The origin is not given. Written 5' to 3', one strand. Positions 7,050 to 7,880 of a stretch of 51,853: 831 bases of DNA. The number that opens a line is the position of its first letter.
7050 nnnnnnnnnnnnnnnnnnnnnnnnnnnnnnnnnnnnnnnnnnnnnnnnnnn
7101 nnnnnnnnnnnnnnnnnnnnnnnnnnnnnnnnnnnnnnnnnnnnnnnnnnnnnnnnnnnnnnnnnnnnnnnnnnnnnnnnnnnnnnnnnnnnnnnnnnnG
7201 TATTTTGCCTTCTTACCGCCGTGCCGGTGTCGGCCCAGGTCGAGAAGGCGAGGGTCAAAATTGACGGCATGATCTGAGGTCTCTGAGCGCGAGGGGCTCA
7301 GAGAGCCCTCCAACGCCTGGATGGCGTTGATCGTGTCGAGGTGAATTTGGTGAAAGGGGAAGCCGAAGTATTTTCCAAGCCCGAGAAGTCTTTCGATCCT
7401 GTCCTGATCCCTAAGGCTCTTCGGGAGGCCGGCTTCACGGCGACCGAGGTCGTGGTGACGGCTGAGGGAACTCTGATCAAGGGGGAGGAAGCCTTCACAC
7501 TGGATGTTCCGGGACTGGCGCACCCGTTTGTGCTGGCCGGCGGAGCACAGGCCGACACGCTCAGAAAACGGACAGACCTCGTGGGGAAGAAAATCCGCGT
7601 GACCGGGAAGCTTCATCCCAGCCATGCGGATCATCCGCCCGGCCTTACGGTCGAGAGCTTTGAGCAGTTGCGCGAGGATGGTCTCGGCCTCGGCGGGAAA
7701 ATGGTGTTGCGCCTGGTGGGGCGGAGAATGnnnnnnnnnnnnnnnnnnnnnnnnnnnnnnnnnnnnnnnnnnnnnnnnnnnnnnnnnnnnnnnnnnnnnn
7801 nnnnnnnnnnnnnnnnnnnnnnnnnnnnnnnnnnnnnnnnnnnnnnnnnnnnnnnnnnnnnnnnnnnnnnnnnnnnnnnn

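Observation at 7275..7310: Two TGA codons three codons apart replace both cysteines of an HMA GMxCxxC site, with two mutually exclusive hairpins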

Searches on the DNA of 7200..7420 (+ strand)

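Call 76: search_rna_families(source=window, start=7200, end=7420, threshold=evalue, max_evalue=10, show_alignments=2)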
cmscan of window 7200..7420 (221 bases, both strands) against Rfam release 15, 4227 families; matches with E-value up to 10: 4.
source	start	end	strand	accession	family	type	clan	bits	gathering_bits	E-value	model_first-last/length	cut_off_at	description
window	7258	7356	+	RF02999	ivy-DE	Cis-reg;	-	17.5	41.4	0.84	1-93/93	no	ivy-DE RNA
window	7273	7309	-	RF03367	mir-975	Gene; miRNA;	-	13.8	90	7.5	1-91/91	no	mir-975 microRNA precursor family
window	7388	7420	-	RF03092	Ocean-VII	Gene; sRNA;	-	8.6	53.5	6.9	1-41/41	no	Ocean-VII RNA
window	7356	7420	+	RF01800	gadd7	Gene; lncRNA;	-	7.7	70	6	1-66/755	3'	growth arrested DNA-damage inducible gene 7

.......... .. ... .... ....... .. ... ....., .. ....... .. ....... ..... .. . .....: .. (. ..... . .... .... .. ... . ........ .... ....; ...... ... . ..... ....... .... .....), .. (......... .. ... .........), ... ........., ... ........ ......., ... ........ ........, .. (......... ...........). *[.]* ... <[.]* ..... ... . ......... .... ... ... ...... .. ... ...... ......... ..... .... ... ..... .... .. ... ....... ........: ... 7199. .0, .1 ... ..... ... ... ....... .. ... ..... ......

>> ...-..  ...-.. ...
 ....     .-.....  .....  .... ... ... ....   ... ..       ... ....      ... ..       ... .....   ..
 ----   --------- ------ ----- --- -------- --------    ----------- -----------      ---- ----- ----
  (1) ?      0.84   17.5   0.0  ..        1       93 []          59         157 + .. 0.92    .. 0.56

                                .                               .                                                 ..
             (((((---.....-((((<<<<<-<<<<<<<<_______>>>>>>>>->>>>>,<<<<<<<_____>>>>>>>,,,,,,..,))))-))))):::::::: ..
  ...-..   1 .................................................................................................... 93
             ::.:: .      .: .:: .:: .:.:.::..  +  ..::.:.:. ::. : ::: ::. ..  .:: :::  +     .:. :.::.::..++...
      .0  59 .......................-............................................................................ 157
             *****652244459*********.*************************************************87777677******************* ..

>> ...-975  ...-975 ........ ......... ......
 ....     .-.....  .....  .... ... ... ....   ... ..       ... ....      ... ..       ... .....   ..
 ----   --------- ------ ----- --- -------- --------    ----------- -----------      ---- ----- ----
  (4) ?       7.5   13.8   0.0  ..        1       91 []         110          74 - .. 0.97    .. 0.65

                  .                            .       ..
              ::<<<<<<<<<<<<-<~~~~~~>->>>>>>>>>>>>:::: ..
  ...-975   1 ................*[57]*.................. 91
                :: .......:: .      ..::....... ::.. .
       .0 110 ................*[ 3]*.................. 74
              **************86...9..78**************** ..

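Call 78: build_rna_model(alignment_id=A3, structure=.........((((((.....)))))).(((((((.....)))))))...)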
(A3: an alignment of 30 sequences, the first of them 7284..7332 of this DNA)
Model R1 built from alignment A3 (30 sequences, 49 columns); structure: as given.
model positions 49; base pairs 13; branch points 1; effective number of sequences 4.38; information 1.128 bits per position. Calibrated on 0.2 Mb of random sequence (short: E-values are rough).
structure used (alignment columns):
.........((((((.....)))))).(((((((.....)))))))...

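Call 79: search_with_rna_model(model_id=R1, sources=[window, L001, L002, L003, L004, L005, L006, L007, L008, L009, L010, L011, L012, L013, L014, L015, L016, L019, L022, L028, L031, L036, L038, L041, L043, L044, L045, L047], max_evalue=1, show_alignments=0)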
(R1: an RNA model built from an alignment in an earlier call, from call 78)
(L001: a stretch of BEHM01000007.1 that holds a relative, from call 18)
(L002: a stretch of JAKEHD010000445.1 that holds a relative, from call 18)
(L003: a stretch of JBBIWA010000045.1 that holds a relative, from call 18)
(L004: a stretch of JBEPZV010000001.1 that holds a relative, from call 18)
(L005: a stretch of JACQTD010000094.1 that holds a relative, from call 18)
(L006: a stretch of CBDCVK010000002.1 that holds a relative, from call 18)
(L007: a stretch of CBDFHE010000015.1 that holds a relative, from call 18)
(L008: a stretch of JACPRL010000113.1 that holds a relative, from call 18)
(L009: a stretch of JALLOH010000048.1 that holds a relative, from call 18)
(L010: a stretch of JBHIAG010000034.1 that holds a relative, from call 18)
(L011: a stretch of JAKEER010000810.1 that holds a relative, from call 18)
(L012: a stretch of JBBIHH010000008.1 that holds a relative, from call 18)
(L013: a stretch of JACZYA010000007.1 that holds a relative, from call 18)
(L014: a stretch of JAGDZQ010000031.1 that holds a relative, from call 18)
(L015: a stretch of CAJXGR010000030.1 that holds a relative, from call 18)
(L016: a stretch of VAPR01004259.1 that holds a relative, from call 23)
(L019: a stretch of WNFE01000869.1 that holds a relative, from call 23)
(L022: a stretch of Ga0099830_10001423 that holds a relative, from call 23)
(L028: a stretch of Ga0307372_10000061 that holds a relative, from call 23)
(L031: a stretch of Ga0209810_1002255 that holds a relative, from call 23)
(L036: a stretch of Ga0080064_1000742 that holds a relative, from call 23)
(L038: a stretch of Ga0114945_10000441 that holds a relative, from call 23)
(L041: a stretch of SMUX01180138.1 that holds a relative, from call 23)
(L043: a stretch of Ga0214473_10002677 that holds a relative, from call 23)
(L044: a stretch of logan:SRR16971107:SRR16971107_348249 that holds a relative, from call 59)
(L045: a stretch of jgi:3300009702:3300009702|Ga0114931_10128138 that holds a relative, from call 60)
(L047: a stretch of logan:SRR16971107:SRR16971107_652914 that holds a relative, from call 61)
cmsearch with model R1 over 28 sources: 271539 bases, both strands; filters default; matches with E-value up to 1: 28.
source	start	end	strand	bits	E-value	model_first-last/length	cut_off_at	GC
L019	2944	2992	+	76.6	6.4e-23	1-49/49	no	0.67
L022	2944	2992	+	76.6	6.4e-23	1-49/49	no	0.67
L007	5944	5992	+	76.2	8.6e-23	1-49/49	no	0.71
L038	2941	2989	+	75.7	1.3e-22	1-49/49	no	0.69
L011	3483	3531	+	75.5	1.5e-22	1-49/49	no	0.67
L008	3822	3870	+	75.2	1.8e-22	1-49/49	no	0.71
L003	5944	5992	+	74.7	2.8e-22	1-49/49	no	0.63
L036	2944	2992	+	74.6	3e-22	1-49/49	no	0.63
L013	5944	5992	+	74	4.5e-22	1-49/49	no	0.67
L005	5944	5992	+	73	1e-21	1-49/49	no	0.63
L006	5944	5992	+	72.9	1.1e-21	1-49/49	no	0.71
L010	3133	3181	+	72.8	1.2e-21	1-49/49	no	0.71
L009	2021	2069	+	72.1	2e-21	1-49/49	no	0.69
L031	2944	2992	+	71.9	2.3e-21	1-49/49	no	0.65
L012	5944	5992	+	71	4.5e-21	1-49/49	no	0.76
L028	2944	2992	+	68.6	2.9e-20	1-49/49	no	0.65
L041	1489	1537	+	67.6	6.3e-20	1-49/49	no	0.67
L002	5944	5992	+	66.7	1.2e-19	1-49/49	no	0.65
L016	2944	2992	+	65.6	3e-19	1-49/49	no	0.65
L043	1979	2027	+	65.5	3e-19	1-49/49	no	0.65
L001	5944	5992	+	64.3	7.9e-19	1-49/49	no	0.67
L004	5944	5992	+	64.2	8.2e-19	1-49/49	no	0.65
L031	4783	4797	+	11.1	0.38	30-44/49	no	0.6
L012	1013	1047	-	10.9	0.43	1-49/49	no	0.77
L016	1350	1398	+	10.2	0.76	1-49/49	no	0.63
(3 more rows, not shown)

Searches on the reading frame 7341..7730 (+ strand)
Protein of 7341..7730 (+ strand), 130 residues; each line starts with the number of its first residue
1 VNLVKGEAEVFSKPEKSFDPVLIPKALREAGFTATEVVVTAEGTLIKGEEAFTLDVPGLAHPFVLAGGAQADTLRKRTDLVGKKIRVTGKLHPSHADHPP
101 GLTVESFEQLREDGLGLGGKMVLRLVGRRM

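Call 18: find_related_loci(query=A1, collection=genome_contigs, flank=6000)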
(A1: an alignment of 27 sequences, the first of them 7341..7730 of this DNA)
Query A1 (130 aa) in genome_contigs; peptide patterns used: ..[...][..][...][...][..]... (x = any residue, [..] = any of these).
63 stretches matched a pattern; 15 encode a relative of the query (tblastn E <= 1e-3); 15 distinct loci.
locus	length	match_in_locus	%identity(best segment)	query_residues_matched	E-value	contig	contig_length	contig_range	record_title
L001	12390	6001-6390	76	1-130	3e-60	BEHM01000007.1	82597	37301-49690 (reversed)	Bacterium HR10 DNA, contig: NODE_131_7, isolate: HRbin10, whole genome shotgun sequence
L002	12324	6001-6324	79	1-108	5e-53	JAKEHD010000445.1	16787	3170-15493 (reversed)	MAG: Blastocatellia bacterium isolate PMV_6.28 PMV_6.28.k101_859844, whole genome shotgun sequence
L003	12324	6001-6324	74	1-108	1e-49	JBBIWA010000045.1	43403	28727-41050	MAG: Acidobacteriota bacterium isolate ETS170220_bin_9 NODE_323_length_43403_cov_4.97606, whole genome shotgun sequence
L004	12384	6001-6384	73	1-128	3e-44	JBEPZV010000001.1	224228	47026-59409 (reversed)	MAG: bacterium isolate 03V1_S199.semibin_refined.036 NODE_64_length_224228_cov_10.265889, whole genome shotgun sequence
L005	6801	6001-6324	67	1-108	1e-42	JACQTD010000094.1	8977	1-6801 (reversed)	MAG: Acidobacteria bacterium isolate NC_groundwater_1402_Ag_S-0.65um_60_18 S_p65_S5_coassembly_k141_1557845, whole genom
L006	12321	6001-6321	55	1-107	2e-31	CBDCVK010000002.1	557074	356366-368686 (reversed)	MAG: Terriglobia bacterium isolate fbd17eb3-4d9a-4a8b-b5d4-e7992758775e genome assembly, contig: contig_2, whole genome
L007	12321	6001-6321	51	1-107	7e-31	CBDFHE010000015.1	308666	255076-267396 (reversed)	MAG: Candidatus Acidiferrales bacterium isolate 9b07de3c-f935-4338-af52-4fc3591157dc genome assembly, contig: contig_15,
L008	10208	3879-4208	52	1-110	2e-29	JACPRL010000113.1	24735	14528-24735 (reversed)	MAG: Acidobacteria bacterium isolate NC_groundwater_678_Ag_B-0.1um_66_26 B2_S2_coassemblyk141_2380669, whole genome shot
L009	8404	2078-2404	48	1-109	7e-29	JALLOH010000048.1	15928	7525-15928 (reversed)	Acidobacteriia bacterium AH_259_A11_L15 NODE_48_length_15928_cov_76.3708, whole genome shotgun sequence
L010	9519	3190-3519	51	1-110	1e-28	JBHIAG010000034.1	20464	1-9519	MAG: Terriglobia bacterium isolate K_3_bin.15 NODE_711_length_20464_cov_7.849772, whole genome shotgun sequence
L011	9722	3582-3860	54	16-108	1e-28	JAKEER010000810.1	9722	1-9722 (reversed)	MAG: Acidobacteria bacterium isolate PMV_1.51 PMV_1.51.k101_1541521, whole genome shotgun sequence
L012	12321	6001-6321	43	1-107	2e-23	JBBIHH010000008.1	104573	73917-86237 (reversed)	MAG: Acidobacteriota bacterium isolate SIS170217_bin_11 NODE_87_length_104573_cov_16.4204, whole genome shotgun sequence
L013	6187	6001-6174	45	1-58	4e-9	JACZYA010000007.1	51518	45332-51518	MAG: Acidobacteria bacterium isolate B25T1B10 B25T1B10_NODE239, whole genome shotgun sequence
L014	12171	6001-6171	42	1-55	3e-6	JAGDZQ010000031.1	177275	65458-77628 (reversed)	MAG: Cyclobacteriaceae bacterium isolate FR12bac4 FR12DL_contig_2500, whole genome shotgun sequence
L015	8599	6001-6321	29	1-111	9e-6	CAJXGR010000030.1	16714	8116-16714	MAG TPA_asm: uncultured Spirochaetia bacterium isolate SRR4028170_bin.30_MetaBAT_v2.12.1_MAG genome assembly, contig: NO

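Call 23: find_related_loci(query=A1, collection=metagenome_contigs, flank=3000)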
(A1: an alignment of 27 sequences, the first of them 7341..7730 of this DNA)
Query A1 (130 aa) in metagenome_contigs; peptide patterns used: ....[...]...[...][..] (x = any residue, [..] = any of these).
137 stretches matched a pattern; 28 encode a relative of the query (tblastn E <= 1e-3); 28 distinct loci.
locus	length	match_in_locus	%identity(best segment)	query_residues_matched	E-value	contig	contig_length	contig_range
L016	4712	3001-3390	91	1-130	7e-75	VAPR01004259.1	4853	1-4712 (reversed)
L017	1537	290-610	79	1-107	2e-53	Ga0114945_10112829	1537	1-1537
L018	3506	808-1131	74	1-108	7e-50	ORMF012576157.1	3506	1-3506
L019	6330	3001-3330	65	1-110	3e-47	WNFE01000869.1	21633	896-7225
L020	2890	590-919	65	1-110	4e-47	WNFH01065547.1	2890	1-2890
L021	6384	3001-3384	73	1-128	2e-44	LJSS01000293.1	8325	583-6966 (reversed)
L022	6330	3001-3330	65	1-110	1e-44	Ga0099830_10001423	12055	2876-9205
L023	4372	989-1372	73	1-128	2e-44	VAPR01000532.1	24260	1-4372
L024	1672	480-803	66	1-108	2e-45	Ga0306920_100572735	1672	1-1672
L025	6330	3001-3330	65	1-110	1e-44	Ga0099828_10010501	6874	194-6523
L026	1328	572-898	60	1-109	1e-40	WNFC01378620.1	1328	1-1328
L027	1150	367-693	60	1-109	5e-41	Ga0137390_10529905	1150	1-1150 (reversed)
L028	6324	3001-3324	62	1-108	3e-39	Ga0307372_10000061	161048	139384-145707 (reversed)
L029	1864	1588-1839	79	1-84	8e-39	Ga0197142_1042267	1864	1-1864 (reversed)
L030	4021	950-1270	60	1-108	6e-36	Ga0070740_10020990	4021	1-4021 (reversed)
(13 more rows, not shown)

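Call 54: predict_structure(alignment_id=A1)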
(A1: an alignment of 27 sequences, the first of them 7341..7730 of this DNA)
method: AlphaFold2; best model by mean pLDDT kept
length: 130 residues; sequences in the alignment: 27
mean_pLDDT: 81.4   pTM: 0.74
mean pLDDT of the five models: 81.4, 80.0, 78.4, 77.3, 76.2
residues with pLDDT >= 90: 52; 70-90: 51; 50-70: 23; < 50: 4
segments of 3 or more residues with pLDDT < 50: none
pLDDT, mean of each block of 10 residues (from residue 1): 61 74 81 80 92 91 91 94 95 75 95 62 67
secondary structure, 60 per line:
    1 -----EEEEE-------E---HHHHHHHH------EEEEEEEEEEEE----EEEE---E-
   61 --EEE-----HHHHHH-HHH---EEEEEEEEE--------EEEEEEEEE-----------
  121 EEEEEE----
elements in order: E6-10 H22-29 E36-47 E52-55 E63-65 H71-76 E84-92 E101-109 E121-126

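Call 56: search_protein_representatives(protein=window:7341-7730:+)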
Query: 130 residues. Proteins with E-value up to 0.001 (for the whole library): 83; up to 1e-10: 34; up to 1e-30: 2. The best 83 are listed.
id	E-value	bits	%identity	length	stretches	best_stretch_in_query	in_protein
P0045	3.3e-39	149.8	65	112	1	1-109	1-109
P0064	4.3e-34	133.3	80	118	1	1-84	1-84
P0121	3.5e-27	111.0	54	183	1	2-108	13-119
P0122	1.7e-26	108.7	55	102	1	11-107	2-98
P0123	2.8e-26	108.0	50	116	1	3-107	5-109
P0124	8.5e-26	106.5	49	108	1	4-108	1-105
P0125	8.1e-25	103.3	47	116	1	2-108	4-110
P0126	3.1e-23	98.2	49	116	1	3-110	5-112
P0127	6.7e-21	90.7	47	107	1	2-108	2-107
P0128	1.2e-18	83.3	64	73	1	40-108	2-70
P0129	7.2e-18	80.9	51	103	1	17-95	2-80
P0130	9.3e-17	77.3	55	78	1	39-109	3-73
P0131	9.9e-17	77.2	41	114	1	1-114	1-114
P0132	1.6e-16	76.5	51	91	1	22-108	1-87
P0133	2.8e-16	75.7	48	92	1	27-115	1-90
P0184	1.0e-04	38.3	37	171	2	5-108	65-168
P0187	2.5e-04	37.1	36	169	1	3-111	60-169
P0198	6.5e-04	35.8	28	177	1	2-96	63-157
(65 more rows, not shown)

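Call 58: fold_search(model_id=the predicted structure, library=pdb)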
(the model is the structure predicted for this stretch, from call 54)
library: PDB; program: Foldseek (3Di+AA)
matches with E <= 10: 651; with E <= 0.001: 0
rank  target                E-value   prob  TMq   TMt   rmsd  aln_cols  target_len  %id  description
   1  7f6w                  7.9e-03  0.99  0.40  0.14   7.1       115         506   14  Crystal structure of Saccharomyces cerevisiae lysyl-tRNA Synthetase (released 2022-02-16)
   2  4joi_B                9.3e-03  1.00  0.40  0.37   5.5        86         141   15  Crystal structure of the human telomeric Stn1-Ten1 complex (released 2013-05-29)
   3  4joi_A                1.1e-02  1.00  0.40  0.37   5.1        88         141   16  Crystal structure of the human telomeric Stn1-Ten1 complex (released 2013-05-29)
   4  8aas_B                2.8e-02  0.95  0.39  0.30  10.1       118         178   15  Crystal structure of the Pyrococcus abyssi RPA trimerization core bound to poly-dT20 ssDNA (released 2023-05-03)
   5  3afq_D                3.1e-02  0.99  0.42  0.49   7.4       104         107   15  Crystal structure of the single-stranded DNA binding protein from Mycobacterium leprae (Form II) (released 2010-10-06)
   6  6wom_A                3.1e-02  0.87  0.36  0.11   6.4       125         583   18  Crystal structure of Aspartyl-tRNA ligase from Elizabethkingia sp. (released 2020-05-13)
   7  3eiv_D                3.3e-02  0.99  0.43  0.53   6.4        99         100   16  Crystal Structure of Single-stranded DNA-binding protein from Streptomyces coelicolor (released 2009-09-08)
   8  5hgq_C                3.5e-02  0.96  0.39  0.14   7.2       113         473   15  Loa loa Lysyl-tRNA synthetase in complex with Cladosporin. (released 2016-10-26)
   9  6w6w_C                4.3e-02  0.99  0.39  0.18   6.3        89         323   15  Cryo-EM structure of CST bound to telomeric single-stranded DNA (released 2020-06-03)
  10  8c5y_B                4.6e-02  0.89  0.37  0.28  10.5       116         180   16  RPA tetrameric supercomplex from Pyrococcus abyssi (released 2023-05-03)
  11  1ue6_B                4.8e-02  0.99  0.42  0.50   6.7        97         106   13  Crystal structure of the single-stranded dna-binding protein from mycobacterium tuberculosis (released 2004-02-10)
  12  3afq_C                5.1e-02  0.99  0.43  0.52   7.0       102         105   15  Crystal structure of the single-stranded DNA binding protein from Mycobacterium leprae (Form II) (released 2010-10-06)
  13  3afq_A                5.1e-02  0.98  0.39  0.47   7.4        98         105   15  Crystal structure of the single-stranded DNA binding protein from Mycobacterium leprae (Form II) (released 2010-10-06)
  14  8d0b_B                5.4e-02  0.94  0.35  0.14   6.7       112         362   12  Human CST-DNA polymerase alpha/primase preinitiation complex bound to 4xTEL-foldback template (released 2022-06-22)
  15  8sok_B                5.7e-02  0.96  0.37  0.15   6.7       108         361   13  Cryo-EM structure of human CST bound to POT1(ESDL)/TPP1 in the presence of telomeric ssDNA (released 2023-06-07)
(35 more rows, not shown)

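Call 59: find_encoding_contigs(protein=P0187, flank=3000, max_places=2)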
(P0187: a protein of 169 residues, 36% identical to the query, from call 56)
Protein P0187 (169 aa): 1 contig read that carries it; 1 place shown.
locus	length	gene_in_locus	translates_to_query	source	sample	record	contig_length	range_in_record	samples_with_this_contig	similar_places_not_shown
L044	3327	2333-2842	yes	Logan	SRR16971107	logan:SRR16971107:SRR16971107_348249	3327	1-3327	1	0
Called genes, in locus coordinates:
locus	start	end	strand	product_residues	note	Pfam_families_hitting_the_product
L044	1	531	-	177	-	?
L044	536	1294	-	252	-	PF09335:VTT_dom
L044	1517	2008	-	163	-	PF02308:MgtC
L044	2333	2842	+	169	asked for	PF00403:HMA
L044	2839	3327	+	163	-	?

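Call 60: find_encoding_contigs(protein=P0198, flank=3000, max_places=2)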
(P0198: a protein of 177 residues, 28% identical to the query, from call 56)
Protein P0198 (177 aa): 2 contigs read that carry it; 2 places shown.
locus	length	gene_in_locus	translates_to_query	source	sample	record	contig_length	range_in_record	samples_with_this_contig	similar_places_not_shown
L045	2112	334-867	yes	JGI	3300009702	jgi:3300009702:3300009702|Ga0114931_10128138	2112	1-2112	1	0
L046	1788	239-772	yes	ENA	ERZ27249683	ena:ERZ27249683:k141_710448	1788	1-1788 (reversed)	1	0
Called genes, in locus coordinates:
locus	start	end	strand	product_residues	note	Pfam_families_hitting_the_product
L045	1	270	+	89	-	?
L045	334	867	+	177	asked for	PF00403:HMA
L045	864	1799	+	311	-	-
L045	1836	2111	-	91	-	?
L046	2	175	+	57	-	?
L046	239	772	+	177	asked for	PF00403:HMA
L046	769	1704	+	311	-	-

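Call 61: find_encoding_contigs(protein=P0184, flank=3000, max_places=2)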
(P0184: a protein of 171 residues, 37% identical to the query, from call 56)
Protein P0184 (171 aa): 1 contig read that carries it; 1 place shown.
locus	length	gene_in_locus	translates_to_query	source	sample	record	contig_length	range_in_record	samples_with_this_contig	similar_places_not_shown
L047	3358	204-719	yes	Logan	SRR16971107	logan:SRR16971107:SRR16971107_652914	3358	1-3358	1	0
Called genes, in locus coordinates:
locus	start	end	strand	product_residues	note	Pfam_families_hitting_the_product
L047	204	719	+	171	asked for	PF00403:HMA (weak)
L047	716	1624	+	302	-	PF13557:Phenol_MetA_deg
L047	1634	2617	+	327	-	-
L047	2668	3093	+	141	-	PF00376:MerR, PF13411:MerR_1, PF09278:MerR-DNA-bind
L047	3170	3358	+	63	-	?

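Call 70: search_protein_families(library=ncbifam, proteins=[P0187, P0198], max_evalue=0.001)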
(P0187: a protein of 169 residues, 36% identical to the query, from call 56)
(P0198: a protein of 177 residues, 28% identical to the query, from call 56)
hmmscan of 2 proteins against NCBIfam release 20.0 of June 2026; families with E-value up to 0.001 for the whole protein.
P0187 (169 aa): 13 families
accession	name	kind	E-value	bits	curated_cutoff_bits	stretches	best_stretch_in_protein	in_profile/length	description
NF047957.1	CopZ_AFE_1862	equivalog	5.2e-13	49.2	85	1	29-91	3-61/62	CopZ family metallochaperone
NF033794.2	chaper_CopZ_Eh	exception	1.9e-11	43.9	95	1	29-92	4-66/68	copper chaperone CopZ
NF033795.1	chaper_CopZ_Bs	exception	1.1e-10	41.6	91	1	27-89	2-63/66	copper chaperone CopZ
NF041115.1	UxxU_metal_bind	equivalog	7.3e-10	38.9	95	1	22-95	1-73/74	metal-binding (seleno)protein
TIGR02052.1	MerP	equivalog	1.2e-08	35.4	92.55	1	5-90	4-87/92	mercury resistance system periplasmic binding protein MerP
NF010311.1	PRK13748.1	subfamily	2.4e-08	33.3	600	1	29-95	3-67/560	mercury(II) reductase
NF033556.1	MerTP_fusion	equivalog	2.5e-07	30.5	180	1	21-90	116-184/186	mercuric transport protein MerTP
TIGR00003.1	TIGR00003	subfamily_domain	7.1e-07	29.3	62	1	29-90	4-64/66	copper ion binding protein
NF007952.0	PRK10671.1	equivalog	1.5e-05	23.4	1316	1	28-95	106-169/838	copper-exporting P-type ATPase CopA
NF008262.1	PRK11033.1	equivalog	1.9e-05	23.3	1005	1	24-91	40-104/731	zinc/cadmium/mercury/lead-transporting ATPase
NF045683.1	MerT_CopZ_Se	exception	2.3e-05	24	375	1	8-92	145-228/235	MerT/CopZ fusion-like heavy metal transport selenoprotein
NF033775.1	P_type_ZntA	exception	4.4e-05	22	1240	1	25-90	48-110/732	Zn(II)/Cd(II)/Pb(II) translocating P-type ATPase ZntA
NF033781.1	chaper_CopP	exception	9.6e-05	22.5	112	1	27-89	2-62/65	copper-binding metallochaperone CopP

P0198 (177 aa): 13 families
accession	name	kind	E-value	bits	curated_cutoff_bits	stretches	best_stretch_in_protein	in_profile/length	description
TIGR02052.1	MerP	equivalog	3e-10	40.5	92.55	1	13-93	7-86/92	mercury resistance system periplasmic binding protein MerP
NF047957.1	CopZ_AFE_1862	equivalog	4.4e-10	39.8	85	1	33-94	3-60/62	CopZ family metallochaperone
NF033795.1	chaper_CopZ_Bs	exception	2e-09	37.5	91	1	31-93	2-63/66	copper chaperone CopZ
NF033794.2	chaper_CopZ_Eh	exception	1e-07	32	95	1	32-94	3-64/68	copper chaperone CopZ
NF045683.1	MerT_CopZ_Se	exception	2.6e-07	30.3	375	1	20-94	153-226/235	MerT/CopZ fusion-like heavy metal transport selenoprotein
NF041115.1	UxxU_metal_bind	equivalog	8.1e-07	29.1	95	1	26-72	1-47/74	metal-binding (seleno)protein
NF010311.1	PRK13748.1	subfamily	7.5e-06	25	600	1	33-97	3-65/560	mercury(II) reductase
TIGR00003.1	TIGR00003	subfamily_domain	9.6e-06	25.7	62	1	31-93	2-63/66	copper ion binding protein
NF033556.1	MerTP_fusion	equivalog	1.7e-05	24.5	180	1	24-94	115-184/186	mercuric transport protein MerTP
NF007952.0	PRK10671.1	equivalog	4.6e-05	21.8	1316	1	26-93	100-163/838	copper-exporting P-type ATPase CopA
NF033781.1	chaper_CopP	exception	5.7e-05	23.2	112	1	30-94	1-63/65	copper-binding metallochaperone CopP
NF008262.1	PRK11033.1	equivalog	5.9e-05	21.7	1005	1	25-99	37-108/731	zinc/cadmium/mercury/lead-transporting ATPase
NF033775.1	P_type_ZntA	exception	0.00014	20.3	1240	1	22-100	41-116/732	Zn(II)/Cd(II)/Pb(II) translocating P-type ATPase ZntA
